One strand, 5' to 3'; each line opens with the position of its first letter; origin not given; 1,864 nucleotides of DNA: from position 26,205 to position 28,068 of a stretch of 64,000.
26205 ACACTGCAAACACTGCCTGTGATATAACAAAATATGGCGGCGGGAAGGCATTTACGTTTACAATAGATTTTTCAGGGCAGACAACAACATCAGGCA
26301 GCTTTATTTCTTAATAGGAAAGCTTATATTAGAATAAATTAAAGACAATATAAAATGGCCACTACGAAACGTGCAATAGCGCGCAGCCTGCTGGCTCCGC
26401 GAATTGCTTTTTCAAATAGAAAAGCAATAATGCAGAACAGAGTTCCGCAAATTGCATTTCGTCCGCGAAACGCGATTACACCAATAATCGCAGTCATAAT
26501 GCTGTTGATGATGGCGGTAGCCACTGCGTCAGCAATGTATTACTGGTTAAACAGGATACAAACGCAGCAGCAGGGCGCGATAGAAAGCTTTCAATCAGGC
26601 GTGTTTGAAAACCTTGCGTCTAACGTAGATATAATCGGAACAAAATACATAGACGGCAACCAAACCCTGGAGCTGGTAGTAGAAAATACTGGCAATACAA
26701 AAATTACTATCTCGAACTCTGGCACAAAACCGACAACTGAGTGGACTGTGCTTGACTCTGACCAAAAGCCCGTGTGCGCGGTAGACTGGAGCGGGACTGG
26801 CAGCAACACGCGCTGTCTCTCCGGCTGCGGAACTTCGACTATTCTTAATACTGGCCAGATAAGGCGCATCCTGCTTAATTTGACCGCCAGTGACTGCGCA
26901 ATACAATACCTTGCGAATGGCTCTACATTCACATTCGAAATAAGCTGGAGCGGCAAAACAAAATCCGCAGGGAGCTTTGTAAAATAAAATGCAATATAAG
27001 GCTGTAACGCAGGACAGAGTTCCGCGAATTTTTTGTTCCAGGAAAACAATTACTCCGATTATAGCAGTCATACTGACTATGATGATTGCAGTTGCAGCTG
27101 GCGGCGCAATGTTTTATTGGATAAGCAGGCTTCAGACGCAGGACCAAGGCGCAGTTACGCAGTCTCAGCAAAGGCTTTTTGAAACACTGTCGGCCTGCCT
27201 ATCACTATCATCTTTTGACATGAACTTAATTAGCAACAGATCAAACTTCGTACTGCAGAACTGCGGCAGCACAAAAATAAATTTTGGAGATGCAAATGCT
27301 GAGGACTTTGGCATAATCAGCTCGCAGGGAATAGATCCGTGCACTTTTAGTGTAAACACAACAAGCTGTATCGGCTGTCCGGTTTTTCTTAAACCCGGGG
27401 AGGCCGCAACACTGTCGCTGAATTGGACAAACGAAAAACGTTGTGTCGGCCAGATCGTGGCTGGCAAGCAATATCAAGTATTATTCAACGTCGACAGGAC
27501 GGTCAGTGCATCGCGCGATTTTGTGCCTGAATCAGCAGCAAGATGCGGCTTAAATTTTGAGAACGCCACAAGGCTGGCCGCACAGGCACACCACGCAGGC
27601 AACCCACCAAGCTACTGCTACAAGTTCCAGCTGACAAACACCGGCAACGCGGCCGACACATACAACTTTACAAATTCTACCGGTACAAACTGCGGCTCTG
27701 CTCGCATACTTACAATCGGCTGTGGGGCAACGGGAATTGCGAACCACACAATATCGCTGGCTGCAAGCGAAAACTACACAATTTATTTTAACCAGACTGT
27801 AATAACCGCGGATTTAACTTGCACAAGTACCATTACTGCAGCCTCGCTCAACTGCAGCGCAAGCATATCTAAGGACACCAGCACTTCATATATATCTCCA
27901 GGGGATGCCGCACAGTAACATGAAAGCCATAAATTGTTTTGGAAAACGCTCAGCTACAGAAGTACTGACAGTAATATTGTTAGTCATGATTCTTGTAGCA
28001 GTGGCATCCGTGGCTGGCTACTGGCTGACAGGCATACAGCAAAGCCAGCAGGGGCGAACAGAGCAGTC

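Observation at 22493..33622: Unusually pilin-rich archaeal type IV pilus locus with four tandem DUF1628-type paralogs of stepwise increasing size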

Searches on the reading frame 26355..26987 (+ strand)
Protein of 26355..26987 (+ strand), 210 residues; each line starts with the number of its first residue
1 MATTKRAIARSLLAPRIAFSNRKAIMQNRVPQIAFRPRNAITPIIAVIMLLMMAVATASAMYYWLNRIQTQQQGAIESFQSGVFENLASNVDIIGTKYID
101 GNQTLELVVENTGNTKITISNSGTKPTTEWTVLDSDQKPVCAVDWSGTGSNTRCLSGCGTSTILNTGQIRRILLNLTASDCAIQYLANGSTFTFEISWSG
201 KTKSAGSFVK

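Call 3: search_protein_families(library=pfam, max_evalue=0.1, proteins=[window:26355-26987:+])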
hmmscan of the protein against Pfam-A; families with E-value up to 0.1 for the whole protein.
window:26355-26987:+ (210 aa): 1 family
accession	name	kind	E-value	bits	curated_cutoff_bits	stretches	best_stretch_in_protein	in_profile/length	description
PF01917.21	Arch_flagellin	-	1.4e-05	26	29.5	1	43-196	4-150/162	Archaebacterial flagellin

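Call 7: search_solved_structures(query=window:26355-26987:+, max_evalue=10, show_alignments=2)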
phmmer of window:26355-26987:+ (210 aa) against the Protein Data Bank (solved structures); distinct sequences matched with E-value up to 10: 4.
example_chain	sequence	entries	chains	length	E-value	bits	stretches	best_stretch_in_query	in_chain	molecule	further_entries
3j1r_A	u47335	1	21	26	0.43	13.3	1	41-65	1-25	archaeal adhesion filament core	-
5bzd_B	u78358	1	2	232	0.45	13.2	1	143-202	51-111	5G8 HIV Antibody heavy chain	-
5kyh_A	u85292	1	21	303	0.71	12.6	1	41-74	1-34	Iho670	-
4yzp_A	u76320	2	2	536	1.7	11.3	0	112-148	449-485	Cellulose hydrolase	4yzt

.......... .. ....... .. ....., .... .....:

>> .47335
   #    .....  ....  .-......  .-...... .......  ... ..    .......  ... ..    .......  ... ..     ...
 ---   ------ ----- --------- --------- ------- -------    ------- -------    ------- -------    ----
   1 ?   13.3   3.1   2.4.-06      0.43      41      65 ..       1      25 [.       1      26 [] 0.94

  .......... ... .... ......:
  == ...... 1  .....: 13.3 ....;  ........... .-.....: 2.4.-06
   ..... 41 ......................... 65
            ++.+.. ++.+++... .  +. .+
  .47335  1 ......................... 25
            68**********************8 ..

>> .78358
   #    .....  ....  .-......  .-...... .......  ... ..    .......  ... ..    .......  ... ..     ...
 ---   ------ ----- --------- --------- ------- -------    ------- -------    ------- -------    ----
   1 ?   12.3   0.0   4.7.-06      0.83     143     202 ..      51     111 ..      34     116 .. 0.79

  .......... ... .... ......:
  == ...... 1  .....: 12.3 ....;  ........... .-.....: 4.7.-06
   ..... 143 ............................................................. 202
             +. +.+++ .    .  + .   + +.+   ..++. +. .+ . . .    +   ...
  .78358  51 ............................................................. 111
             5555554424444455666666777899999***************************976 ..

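Call 10: find_homologous_proteins(query=window:26355-26987:+, max_evalue=0.001)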
Query window:26355-26987:+ (210 aa): 25 proteins with E <= 0.001 among 289 candidates.
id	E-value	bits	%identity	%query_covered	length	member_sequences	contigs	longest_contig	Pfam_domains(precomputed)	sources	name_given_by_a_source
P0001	9.9e-101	353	92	82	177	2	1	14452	PF01917.22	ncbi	-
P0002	1.1e-97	343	77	100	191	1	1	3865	-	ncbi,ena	-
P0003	2.0e-65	238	57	99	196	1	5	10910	-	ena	-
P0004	1.6e-63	232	55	99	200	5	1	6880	-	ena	-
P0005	6.9e-62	226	58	82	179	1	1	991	-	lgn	-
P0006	1.9e-61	225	54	82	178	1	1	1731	-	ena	-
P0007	1.1e-57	213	52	83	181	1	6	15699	-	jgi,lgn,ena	-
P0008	2.3e-54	202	55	82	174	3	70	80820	PF01917.22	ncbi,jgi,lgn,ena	-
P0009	2.4e-53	198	50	83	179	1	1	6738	-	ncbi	-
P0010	4.1e-49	185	45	82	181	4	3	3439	-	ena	-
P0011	7.3e-49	184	46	86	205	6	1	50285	-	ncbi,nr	ncbi:MAG: hypothetical protein HY438_00540 [DPANN group archaeon]|nr:hypothetical protein [DPANN gro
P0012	2.9e-48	182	52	82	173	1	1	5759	PF01917.22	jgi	-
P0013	3.4e-48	182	48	72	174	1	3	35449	-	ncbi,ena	-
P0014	1.1e-47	180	47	83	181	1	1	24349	-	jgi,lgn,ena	-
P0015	3.6e-42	162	44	85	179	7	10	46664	PF01917.22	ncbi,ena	-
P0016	2.9e-41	159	45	84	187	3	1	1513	PF01917.22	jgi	jgi:flagellin-like protein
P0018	9.3e-41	157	43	85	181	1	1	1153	PF01917.22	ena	-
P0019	1.1e-40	157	43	84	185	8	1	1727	PF01917.22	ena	-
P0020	1.3e-38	150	43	82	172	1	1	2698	PF01917.22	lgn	-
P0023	2.5e-36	143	43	81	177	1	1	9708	PF01917.22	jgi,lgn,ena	-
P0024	9.8e-36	141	40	100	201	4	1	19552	-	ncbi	-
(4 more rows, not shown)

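Call 12: find_encoding_contigs(protein=P0001, flank=10000, max_places=3)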
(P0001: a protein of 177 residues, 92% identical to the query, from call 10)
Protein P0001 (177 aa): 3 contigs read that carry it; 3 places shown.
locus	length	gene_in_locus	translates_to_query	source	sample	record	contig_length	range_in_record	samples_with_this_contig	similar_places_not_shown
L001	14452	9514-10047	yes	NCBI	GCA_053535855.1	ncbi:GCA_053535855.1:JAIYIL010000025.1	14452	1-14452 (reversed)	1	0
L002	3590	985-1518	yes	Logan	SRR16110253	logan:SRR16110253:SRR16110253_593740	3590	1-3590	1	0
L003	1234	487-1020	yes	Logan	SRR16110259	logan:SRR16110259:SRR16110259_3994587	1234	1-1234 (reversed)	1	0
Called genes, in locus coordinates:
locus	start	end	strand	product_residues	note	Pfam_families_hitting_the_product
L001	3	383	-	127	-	?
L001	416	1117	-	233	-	-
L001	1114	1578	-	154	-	-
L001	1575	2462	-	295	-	-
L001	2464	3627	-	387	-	PF00482:T2SSF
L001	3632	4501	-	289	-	PF00482:T2SSF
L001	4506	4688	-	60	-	-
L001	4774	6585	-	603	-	PF00437:T2SSE, PF27713:UCP018868 (weak), PF23989:PilB3_C (weak)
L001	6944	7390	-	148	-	-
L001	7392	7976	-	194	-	-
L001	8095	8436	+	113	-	-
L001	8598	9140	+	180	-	-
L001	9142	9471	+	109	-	PF00893:Multi_Drug_Res (weak)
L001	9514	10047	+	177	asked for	PF01917:Flagellin_arch-type (weak)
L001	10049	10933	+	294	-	-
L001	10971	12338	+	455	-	-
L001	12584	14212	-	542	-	PF00118:Cpn60_TCP1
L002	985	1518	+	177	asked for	PF01917:Flagellin_arch-type (weak)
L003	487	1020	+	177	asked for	PF01917:Flagellin_arch-type (weak)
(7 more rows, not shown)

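Call 13: find_encoding_contigs(protein=P0008, flank=10000, max_places=4)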
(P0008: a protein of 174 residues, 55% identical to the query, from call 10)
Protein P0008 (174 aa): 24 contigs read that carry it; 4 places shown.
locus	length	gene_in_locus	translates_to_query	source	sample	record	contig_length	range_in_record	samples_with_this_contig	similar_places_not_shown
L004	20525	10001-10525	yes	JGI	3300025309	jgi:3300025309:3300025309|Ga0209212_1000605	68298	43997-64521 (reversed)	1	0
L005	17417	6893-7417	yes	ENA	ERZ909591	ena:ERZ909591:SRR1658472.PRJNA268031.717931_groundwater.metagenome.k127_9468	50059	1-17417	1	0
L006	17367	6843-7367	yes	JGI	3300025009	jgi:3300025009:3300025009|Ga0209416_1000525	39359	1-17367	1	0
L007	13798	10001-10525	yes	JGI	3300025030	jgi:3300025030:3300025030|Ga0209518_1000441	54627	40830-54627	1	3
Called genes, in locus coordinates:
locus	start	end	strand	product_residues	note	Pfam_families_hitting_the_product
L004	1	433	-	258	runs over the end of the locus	PF02254:TrkA_N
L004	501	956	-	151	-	PF03703:bPH_2 (weak)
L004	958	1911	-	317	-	-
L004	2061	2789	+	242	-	-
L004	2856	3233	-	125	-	PF17647:DUF5518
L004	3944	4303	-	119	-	-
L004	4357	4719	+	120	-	-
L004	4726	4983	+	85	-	PF02381:MraZ (weak)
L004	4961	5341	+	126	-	PF01850:PIN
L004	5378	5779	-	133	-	-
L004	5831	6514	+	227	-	-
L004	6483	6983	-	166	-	-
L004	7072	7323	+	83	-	-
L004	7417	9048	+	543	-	PF00118:Cpn60_TCP1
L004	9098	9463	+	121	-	-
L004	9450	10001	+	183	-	PF01917:Flagellin_arch-type (weak)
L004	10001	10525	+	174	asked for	PF01917:Flagellin_arch-type (weak)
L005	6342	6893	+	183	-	PF01917:Flagellin_arch-type (weak)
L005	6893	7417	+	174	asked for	PF01917:Flagellin_arch-type (weak)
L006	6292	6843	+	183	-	PF01917:Flagellin_arch-type (weak)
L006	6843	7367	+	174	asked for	PF01917:Flagellin_arch-type (weak)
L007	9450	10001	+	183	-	PF01917:Flagellin_arch-type (weak)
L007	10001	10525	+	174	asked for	PF01917:Flagellin_arch-type (weak)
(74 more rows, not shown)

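Call 20: search_protein_families(library=ncbifam, max_evalue=1, proteins=[window:26355-26987:+])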
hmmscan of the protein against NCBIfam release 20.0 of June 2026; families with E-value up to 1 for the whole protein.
window:26355-26987:+ (210 aa): 8 families
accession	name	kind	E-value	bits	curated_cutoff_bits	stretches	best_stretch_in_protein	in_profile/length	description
NF046074.1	UpsB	equivalog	0.00018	21.5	70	1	40-120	2-78/126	pilin subunit UpsB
NF052590.1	ArlF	equivalog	0.00028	21.1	110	1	47-120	9-82/137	archaellum stator protein ArlF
NF046073.1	UpsA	equivalog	0.0081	16.3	130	1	39-121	2-74/136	pilin subunit UpsA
NF052591.1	ArlG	equivalog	0.01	15.9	110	1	41-122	6-88/148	archaellum stator protein ArlG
NF003433.0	PRK04949.1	equivalog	0.012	15.2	140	1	19-73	195-250/254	sulfate transporter CysZ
TIGR02537.2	arch_flag_Nterm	domain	0.031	13.8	20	1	40-65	4-29/33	archaellin/type IV pilin N-terminal domain-containing protein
TIGR03094.1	sulfo_cyanin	equivalog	0.055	12.9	168.4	1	40-115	4-72/195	sulfocyanin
NF009286.0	PRK12646.1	equivalog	0.078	11.4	1063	1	47-112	136-200/800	DUF4040 family protein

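Call 42: search_protein_families(library=pfam, max_evalue=0.01, proteins=[P0011, P0008, P0024])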
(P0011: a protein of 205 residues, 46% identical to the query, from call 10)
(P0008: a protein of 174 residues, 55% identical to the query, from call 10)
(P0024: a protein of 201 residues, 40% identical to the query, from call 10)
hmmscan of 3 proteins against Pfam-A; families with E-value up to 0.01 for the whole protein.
P0011 (205 aa): 0 families

P0008 (174 aa): 1 family
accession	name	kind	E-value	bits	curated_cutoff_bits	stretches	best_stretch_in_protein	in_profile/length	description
PF01917.21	Arch_flagellin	-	1.5e-05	25.8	29.5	1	5-143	5-138/162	Archaebacterial flagellin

P0024 (201 aa): 0 families

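Call 85: search_protein_families(library=pfam, max_evalue=0.05, proteins=[L001:416-1117:-])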
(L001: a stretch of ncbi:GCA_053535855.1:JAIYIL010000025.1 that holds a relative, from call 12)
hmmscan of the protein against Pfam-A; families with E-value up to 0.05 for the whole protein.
L001:416-1117:- (233 aa): 0 families

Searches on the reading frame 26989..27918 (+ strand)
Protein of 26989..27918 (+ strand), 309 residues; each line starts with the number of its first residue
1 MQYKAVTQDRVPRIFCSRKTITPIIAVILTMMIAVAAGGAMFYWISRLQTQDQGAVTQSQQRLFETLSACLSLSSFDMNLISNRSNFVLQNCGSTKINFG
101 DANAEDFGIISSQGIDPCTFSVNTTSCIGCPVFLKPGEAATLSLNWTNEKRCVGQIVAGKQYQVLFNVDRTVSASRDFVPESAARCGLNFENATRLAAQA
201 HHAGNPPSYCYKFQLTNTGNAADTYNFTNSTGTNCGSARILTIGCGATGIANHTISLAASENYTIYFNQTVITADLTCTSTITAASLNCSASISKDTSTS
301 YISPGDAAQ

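Call 3: search_protein_families(library=pfam, max_evalue=0.1, proteins=[window:26989-27918:+])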
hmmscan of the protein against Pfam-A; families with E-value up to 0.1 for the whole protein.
window:26989-27918:+ (309 aa): 1 family
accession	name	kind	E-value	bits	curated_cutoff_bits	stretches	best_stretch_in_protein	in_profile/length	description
PF15780.11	ASH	-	0.066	13.8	27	0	102-150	34-78/98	Abnormal spindle-like microcephaly-assoc'd, ASPM-SPD-2-Hydin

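Call 20: search_protein_families(library=ncbifam, max_evalue=1, proteins=[window:26989-27918:+])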
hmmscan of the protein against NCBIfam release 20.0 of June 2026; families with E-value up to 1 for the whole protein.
window:26989-27918:+ (309 aa): 6 families
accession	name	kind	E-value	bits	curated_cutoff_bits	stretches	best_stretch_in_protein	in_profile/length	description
NF046073.1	UpsA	equivalog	0.00017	21.7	130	1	18-175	1-127/136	pilin subunit UpsA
TIGR02537.2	arch_flag_Nterm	domain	0.0013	18.2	20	1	18-45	2-29/33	archaellin/type IV pilin N-terminal domain-containing protein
NF005435.1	PRK07021.1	equivalog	0.0015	18.4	131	1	22-87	9-74/157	flagellar basal body-associated protein FliL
NF046074.1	UpsB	equivalog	0.0084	16.2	70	1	19-98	1-76/126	pilin subunit UpsB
TIGR01695.1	murJ_mviN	equivalog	0.03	13.1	235.55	1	8-99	74-165/506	murein biosynthesis integral membrane protein MurJ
TIGR04361.1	TrbK_Ti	equivalog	0.12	12.7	50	1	25-61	3-40/64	entry exclusion protein TrbK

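Call 46: find_related_loci(query=A3, collection=genome_contigs, flank=10000)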
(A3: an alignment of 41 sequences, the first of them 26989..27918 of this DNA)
Query A3 (309 aa) in genome_contigs; peptide patterns used: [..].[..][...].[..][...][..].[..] (x = any residue, [..] = any of these).
388 stretches matched a pattern; 44 encode a relative of the query (tblastn E <= 1e-3); 44 distinct loci.
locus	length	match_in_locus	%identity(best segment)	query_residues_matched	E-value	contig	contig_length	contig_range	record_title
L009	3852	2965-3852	75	1-295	3e-157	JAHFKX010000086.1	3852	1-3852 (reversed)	MAG: Candidatus Woesearchaeota archaeon isolate nzgw42 NODE_117337_length_3853_cov_2.517149, whole genome shotgun sequen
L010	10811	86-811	32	18-251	1e-38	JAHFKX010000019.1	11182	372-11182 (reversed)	MAG: Candidatus Woesearchaeota archaeon isolate nzgw42 NODE_10454_length_11183_cov_2.832218, whole genome shotgun sequen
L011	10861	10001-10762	35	47-303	5e-36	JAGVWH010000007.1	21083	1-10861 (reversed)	MAG: Nanobdellati archaeon isolate RIFOXYA1_FULL_35_35_partial rifoxya1_full_scaffold_1821, whole genome shotgun sequenc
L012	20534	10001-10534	34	17-190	7e-30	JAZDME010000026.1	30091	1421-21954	MAG: archaeon isolate MEGAHIT-group-0.636 k141_12088640, whole genome shotgun sequence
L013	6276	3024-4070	33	18-184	9e-26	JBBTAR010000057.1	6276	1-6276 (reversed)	MAG: Nanoarchaeota archaeon isolate H51-bin137_1 H51_bin137_1_000000000057, whole genome shotgun sequence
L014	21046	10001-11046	31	18-184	5e-23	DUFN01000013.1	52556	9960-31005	MAG TPA_asm: Nanoarchaeota archaeon isolate UBA10117 contig_17100, whole genome shotgun sequence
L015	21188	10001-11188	31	17-225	5e-21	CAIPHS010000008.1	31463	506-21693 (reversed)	uncultured Candidatus Woesearchaeota archaeon isolate AlinenSediments_bin-1632 genome assembly, contig: bin-1632:08/13,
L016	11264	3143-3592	36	10-154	1e-17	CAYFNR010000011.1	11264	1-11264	MAG TPA_asm: Candidatus Woesearchaeota archaeon isolate ERP019367_co1_97 genome assembly, contig: NODE_3943_length_11264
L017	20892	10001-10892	37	5-101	5e-17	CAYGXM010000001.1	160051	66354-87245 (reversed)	MAG TPA_asm: Candidatus Woesearchaeota archaeon isolate ERP119294_co3_397 genome assembly, contig: NODE_9_length_160051_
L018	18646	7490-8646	39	10-145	8e-17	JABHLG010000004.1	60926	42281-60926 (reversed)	MAG: Candidatus Woesearchaeota archaeon isolate SI037S2_bin39 k141_228788, whole genome shotgun sequence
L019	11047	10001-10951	43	17-145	2e-15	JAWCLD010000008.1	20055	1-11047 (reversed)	MAG: Candidatus Nanoarchaeia archaeon isolate JZ-2_201705_bins_166 JZ-2_201705_bins_166_scaffold_8, whole genome shotgun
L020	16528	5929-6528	27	17-225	5e-15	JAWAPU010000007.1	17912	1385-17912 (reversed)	MAG: Candidatus Nanoarchaeia archaeon isolate SZTDM-2_201709_bins_148 SZTDM-2_201709_bins_148_scaffold_7, whole genome s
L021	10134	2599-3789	27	14-225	1e-14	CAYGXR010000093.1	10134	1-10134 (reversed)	MAG TPA_asm: Candidatus Woesearchaeota archaeon isolate ERP119294_co2_383 genome assembly, contig: k141_2474208, whole g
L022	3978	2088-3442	32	13-148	2e-14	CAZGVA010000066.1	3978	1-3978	MAG TPA_asm: Candidatus Woesearchaeota archaeon isolate SRP104257_co1_408 genome assembly, contig: NODE_25804_length_397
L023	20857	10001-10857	38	10-138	3e-14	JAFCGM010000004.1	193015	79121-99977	Candidatus Pacearchaeota archaeon isolate Meg22_810_Bin_162 Meg22_810_Bin_162_scaffold_582, whole genome shotgun sequenc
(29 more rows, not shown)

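Call 52: predict_structure(alignment_id=A3)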
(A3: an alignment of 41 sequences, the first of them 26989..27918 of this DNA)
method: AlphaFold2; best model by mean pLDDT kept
length: 309 residues; sequences in the alignment: 41
mean_pLDDT: 85.3   pTM: 0.65
mean pLDDT of the five models: 85.3, 85.1, 85.0, 83.8, 82.8
residues with pLDDT >= 90: 156; 70-90: 105; 50-70: 38; < 50: 10
segments of 3 or more residues with pLDDT < 50: 15-19
pLDDT, mean of each block of 10 residues (from residue 1): 59 48 79 89 80 74 85 96 95 96 94 97 95 97 95 94 96 96 88 75 82 92 92 88 83 90 93 85 88 64 58
secondary structure, 60 per line:
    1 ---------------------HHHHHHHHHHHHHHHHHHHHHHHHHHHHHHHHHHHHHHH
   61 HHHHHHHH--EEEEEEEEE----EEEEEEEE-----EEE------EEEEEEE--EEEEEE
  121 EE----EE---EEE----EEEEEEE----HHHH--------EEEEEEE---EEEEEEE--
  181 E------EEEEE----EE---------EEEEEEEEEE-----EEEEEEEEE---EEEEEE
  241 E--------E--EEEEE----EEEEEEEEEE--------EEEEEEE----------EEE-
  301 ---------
elements in order: H22-68 E71-79 E84-91 E97-99 E106-112 E115-122 E132-134 E139-145 H150-153 E162-168 E172-178 E188-192 E208-217 E223-231 E235-241 E253-257 E262-271 E280-286 E297-299

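Call 56: fold_search(model_id=the predicted structure, library=pdb)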
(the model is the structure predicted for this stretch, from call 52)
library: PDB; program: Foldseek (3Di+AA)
matches with E <= 10: 1903; with E <= 0.001: 220
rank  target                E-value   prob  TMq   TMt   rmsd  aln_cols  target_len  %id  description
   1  4kkq_A                2.9e-07  1.00  0.24  0.32  17.9       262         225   12  Crystal structure of Vibrio cholerae RbmA (crystal form 1) (released 2013-05-22)
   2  4kkp_B                3.4e-07  1.00  0.24  0.31  18.2       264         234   12  Crystal structure of Vibrio cholerae RbmA (crystal form 2) (released 2013-05-22)
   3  7uzs                  4.2e-07  1.00  0.23  0.14  15.0       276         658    9  Protein 4.2 (local refinement from consensus reconstruction of ankyrin complex classes) (released 2022-07-20)
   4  4kkr_A                6.4e-07  1.00  0.24  0.31  18.4       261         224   11  Crystal structure of Vibrio cholerae RbmA (crystal form 3) (released 2013-05-22)
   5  4kkp_A                7.5e-07  1.00  0.24  0.30  18.3       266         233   13  Crystal structure of Vibrio cholerae RbmA (crystal form 2) (released 2013-05-22)
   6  8cs9_X                7.9e-07  1.00  0.23  0.14  15.0       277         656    9  Composite reconstruction of Class 1 of the erythrocyte ankyrin-1 complex (released 2022-07-20)
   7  8csw                  8.3e-07  1.00  0.23  0.14  15.0       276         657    8  Local refinement of protein 4.2 in Class 2 of erythrocyte ankyrin-1 complex (released 2022-07-20)
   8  1g0d                  1.0e-06  1.00  0.22  0.13  10.7       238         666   10  CRYSTAL STRUCTURE OF RED SEA BREAM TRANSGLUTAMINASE (released 2001-05-23)
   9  6kzb_B                1.0e-06  1.00  0.22  0.13  10.9       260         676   11  Transglutaminase2 complexed with calcium (released 2020-12-09)
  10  4be5_A                1.3e-06  1.00  0.24  0.31  18.4       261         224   11  V. cholera biofilm scaffolding protein RbmA (released 2013-12-18)
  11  8oxv_A                1.6e-06  1.00  0.22  0.13  10.8       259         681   10  Transglutaminase 3 zymogen in complex with DH patient-derived Fab DH63-B02 (released 2023-10-18)
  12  1l9n_A                1.6e-06  1.00  0.22  0.13  11.0       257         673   10  Three-dimensional structure of the human transglutaminase 3 enzyme: binding of calcium ions change structure for activ (released 2002-05-29)
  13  4be6_A                1.7e-06  1.00  0.24  0.31  18.2       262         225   12  V. cholera biofilm scaffolding protein RbmA (released 2013-12-18)
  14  1l9m_B                1.8e-06  1.00  0.22  0.13  10.8       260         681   11  Three-dimensional structure of the human transglutaminase 3 enzyme: binding of calcium ions change structure for activ (released 2002-05-29)
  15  4kkq_B                2.1e-06  1.00  0.24  0.31  18.2       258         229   12  Crystal structure of Vibrio cholerae RbmA (crystal form 1) (released 2013-05-22)
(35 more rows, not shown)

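Call 85: search_protein_families(library=pfam, max_evalue=0.05, proteins=[L012:17153-17998:+, L014:16997-17992:+, L017:16375-17199:+, L014:17989-18450:+, L017:17205-17645:+, L014:18447-19175:+, L015:17513-18139:+, L017:17642-18325:+, L012:18735-19385:+])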
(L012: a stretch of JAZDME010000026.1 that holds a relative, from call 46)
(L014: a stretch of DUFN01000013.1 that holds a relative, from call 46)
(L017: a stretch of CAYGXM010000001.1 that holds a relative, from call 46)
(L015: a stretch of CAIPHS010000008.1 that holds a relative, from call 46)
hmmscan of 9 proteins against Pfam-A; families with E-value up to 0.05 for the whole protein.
L012:17153-17998:+ (281 aa): 0 families

L014:16997-17992:+ (331 aa): 0 families

L017:16375-17199:+ (274 aa): 1 family
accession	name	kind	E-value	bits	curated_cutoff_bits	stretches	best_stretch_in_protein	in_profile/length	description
PF23958.1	DUF7287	-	0.00027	21.9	27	1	2-85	3-88/157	Family of unknown function (DUF7287)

L014:17989-18450:+ (153 aa): 1 family
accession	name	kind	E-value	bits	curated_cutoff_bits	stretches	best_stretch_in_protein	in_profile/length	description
PF05653.20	Mg_trans_NIPA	-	0.017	14.7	26.2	1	13-84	3-78/295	Magnesium transporter NIPA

L017:17205-17645:+ (146 aa): 2 families
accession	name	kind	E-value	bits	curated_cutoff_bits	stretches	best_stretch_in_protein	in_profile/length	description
PF16982.10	Flp1_like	-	0.017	15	33.5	1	10-26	12-28/49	Putative Flagellin, Flp1-like, domain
PF00664.28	ABC_membrane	-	0.037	14.2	28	0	12-92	148-226/274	ABC transporter transmembrane region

L014:18447-19175:+ (242 aa): 1 family
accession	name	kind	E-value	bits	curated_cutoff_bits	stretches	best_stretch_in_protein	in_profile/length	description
PF18774.7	APOBEC4_like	-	0.017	15.5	26.7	1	49-128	3-81/131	APOBEC4-like -AID/APOBEC-deaminase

L015:17513-18139:+ (208 aa): 0 families

L017:17642-18325:+ (227 aa): 0 families

L012:18735-19385:+ (216 aa): 0 families
